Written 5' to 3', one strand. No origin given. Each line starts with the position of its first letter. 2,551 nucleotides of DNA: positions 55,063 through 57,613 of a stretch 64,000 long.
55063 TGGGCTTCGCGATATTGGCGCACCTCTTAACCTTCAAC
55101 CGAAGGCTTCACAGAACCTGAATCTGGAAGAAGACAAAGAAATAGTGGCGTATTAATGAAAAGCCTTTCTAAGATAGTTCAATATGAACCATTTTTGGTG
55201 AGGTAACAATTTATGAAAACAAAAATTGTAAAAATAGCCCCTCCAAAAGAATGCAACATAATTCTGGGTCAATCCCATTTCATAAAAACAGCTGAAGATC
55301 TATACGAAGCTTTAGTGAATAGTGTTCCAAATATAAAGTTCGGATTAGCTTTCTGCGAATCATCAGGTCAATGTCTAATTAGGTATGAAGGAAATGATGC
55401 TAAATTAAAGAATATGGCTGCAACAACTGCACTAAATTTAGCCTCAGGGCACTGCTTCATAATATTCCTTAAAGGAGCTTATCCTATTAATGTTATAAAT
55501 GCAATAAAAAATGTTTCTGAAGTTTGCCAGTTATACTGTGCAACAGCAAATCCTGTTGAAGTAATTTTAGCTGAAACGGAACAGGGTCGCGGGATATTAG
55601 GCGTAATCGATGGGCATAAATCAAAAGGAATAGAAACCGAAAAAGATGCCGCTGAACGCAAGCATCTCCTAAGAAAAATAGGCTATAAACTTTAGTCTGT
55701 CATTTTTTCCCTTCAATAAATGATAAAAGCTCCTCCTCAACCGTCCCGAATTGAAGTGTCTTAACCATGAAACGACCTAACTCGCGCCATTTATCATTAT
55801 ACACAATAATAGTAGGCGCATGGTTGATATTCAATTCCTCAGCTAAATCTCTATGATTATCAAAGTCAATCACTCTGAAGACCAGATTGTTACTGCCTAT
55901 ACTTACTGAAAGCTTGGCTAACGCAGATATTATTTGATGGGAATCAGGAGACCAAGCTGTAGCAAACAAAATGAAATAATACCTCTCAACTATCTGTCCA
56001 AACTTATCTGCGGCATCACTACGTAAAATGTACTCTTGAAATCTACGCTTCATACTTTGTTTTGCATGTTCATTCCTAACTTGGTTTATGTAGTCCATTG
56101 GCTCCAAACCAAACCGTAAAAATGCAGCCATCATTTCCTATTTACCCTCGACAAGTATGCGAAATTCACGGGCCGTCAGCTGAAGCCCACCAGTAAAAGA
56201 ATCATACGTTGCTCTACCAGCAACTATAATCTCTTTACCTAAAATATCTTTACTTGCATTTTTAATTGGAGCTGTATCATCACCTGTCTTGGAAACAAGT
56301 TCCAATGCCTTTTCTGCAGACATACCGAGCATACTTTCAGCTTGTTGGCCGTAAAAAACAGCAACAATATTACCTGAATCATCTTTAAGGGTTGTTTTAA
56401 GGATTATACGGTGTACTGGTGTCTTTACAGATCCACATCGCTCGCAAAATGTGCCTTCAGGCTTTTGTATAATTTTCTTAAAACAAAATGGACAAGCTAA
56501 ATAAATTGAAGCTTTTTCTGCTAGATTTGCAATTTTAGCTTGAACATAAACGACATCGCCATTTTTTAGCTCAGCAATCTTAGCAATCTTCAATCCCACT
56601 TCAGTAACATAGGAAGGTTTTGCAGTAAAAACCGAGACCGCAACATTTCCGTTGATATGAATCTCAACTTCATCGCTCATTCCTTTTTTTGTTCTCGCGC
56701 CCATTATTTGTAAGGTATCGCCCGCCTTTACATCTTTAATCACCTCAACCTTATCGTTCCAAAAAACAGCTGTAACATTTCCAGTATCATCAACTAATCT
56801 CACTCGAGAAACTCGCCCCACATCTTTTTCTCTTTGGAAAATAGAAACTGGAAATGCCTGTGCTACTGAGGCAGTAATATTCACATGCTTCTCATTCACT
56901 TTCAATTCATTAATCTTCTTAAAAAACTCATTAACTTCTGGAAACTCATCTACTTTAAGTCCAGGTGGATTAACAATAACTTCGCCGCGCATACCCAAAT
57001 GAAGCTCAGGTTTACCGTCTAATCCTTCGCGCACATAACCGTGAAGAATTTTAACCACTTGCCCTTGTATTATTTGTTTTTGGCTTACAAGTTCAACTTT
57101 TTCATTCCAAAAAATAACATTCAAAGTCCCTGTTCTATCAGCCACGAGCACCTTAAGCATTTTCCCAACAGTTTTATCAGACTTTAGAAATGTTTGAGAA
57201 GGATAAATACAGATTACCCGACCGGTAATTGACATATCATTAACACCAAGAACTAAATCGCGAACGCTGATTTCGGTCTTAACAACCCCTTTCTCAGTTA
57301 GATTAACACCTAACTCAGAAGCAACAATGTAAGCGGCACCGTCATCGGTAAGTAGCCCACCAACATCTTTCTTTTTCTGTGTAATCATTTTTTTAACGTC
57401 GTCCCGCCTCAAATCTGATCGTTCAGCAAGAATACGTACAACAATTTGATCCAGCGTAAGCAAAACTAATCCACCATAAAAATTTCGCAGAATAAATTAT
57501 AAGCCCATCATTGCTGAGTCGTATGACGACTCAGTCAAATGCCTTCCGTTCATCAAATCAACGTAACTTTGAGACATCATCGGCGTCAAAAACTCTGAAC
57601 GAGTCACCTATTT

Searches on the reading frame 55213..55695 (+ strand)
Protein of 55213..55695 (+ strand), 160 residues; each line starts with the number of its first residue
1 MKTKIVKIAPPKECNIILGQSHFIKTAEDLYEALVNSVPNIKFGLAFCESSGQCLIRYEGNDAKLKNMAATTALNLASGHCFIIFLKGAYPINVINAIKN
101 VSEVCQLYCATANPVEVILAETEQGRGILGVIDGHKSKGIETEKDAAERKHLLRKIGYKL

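Call 48: search_protein_families(library=pfam, proteins=[window:55213-55695:+], max_evalue=0.00001)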
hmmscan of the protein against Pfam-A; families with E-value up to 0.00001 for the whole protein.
window:55213-55695:+ (160 aa): 1 family
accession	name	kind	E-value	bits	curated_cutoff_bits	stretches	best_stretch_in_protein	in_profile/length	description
PF04008.19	Adenosine_kin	-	1.3e-75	252.8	25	1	6-159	1-154/154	Adenosine specific kinase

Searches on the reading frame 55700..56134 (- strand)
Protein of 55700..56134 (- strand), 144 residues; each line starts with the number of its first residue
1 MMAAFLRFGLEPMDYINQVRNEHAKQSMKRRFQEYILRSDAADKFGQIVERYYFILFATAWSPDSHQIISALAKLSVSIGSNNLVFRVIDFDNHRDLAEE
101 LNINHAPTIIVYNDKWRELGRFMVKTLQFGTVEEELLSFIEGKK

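Call 48: search_protein_families(library=pfam, proteins=[window:55700-56134:-], max_evalue=0.00001)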
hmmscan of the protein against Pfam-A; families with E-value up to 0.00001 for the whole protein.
window:55700-56134:- (144 aa): 1 family
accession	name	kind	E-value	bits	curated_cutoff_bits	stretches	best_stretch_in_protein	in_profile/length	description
PF14595.12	Thioredoxin_9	-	1.7e-08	34.8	25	1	13-123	5-115/129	Thioredoxin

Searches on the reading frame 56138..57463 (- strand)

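Call 49: search_protein_families(library=pfam, proteins=[window:56138-57463:-], max_evalue=0.00001)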
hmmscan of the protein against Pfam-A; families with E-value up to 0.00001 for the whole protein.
window:56138-57463:- (441 aa): 3 families
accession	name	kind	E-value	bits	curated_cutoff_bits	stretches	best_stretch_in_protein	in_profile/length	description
PF08646.16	Rep_fac-A_C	-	8.5e-18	65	28.5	1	307-425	4-123/146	Replication factor-A C terminal domain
PF01336.31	tRNA_anti-codon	-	1.8e-15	57.1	27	0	211-271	10-70/75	OB-fold nucleic acid binding domain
PF17244.8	CDC24_OB3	-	2.7e-11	44.1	25.4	1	206-385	16-200/216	Cell division control protein 24, OB domain 3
